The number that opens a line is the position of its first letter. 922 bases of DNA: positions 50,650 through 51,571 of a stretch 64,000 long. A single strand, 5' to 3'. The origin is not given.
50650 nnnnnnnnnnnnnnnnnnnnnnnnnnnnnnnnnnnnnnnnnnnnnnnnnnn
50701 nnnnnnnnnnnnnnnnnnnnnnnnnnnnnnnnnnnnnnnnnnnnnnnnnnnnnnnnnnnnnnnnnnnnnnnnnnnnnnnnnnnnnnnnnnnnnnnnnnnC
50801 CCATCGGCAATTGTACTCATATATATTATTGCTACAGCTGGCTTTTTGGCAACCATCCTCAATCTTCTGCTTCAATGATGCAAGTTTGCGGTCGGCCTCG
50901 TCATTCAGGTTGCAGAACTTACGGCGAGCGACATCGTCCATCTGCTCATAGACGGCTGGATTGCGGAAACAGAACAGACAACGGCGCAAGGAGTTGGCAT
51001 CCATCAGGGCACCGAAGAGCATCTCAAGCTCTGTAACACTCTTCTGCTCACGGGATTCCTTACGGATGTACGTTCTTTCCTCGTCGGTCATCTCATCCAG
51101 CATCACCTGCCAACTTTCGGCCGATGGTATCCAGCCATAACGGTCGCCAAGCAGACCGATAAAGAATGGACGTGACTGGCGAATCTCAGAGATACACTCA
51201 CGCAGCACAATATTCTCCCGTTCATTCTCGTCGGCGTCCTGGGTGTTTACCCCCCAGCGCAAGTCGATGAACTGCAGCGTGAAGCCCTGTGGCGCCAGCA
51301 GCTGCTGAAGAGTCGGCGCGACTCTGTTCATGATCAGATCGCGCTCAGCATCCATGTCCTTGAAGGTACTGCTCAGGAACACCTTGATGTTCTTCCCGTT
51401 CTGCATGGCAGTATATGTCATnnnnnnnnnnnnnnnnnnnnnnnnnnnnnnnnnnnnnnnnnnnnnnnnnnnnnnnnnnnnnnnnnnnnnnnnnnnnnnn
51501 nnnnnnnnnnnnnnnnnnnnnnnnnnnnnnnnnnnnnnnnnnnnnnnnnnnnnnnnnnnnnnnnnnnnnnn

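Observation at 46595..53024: Four-gene operon around a DUF4062-like/P-loop/TPR STAND NTPase with unusual partners, next to the tmRNA gene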

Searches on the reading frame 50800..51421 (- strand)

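Call 38: search_solved_structures(query=window:50800-51421:-, max_evalue=10, show_alignments=3)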
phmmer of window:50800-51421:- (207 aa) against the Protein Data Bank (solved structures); distinct sequences matched with E-value up to 10: 1.
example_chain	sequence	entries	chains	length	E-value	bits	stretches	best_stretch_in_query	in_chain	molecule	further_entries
11gz_A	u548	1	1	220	1e-23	87.1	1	10-188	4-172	Telomerase protein component 1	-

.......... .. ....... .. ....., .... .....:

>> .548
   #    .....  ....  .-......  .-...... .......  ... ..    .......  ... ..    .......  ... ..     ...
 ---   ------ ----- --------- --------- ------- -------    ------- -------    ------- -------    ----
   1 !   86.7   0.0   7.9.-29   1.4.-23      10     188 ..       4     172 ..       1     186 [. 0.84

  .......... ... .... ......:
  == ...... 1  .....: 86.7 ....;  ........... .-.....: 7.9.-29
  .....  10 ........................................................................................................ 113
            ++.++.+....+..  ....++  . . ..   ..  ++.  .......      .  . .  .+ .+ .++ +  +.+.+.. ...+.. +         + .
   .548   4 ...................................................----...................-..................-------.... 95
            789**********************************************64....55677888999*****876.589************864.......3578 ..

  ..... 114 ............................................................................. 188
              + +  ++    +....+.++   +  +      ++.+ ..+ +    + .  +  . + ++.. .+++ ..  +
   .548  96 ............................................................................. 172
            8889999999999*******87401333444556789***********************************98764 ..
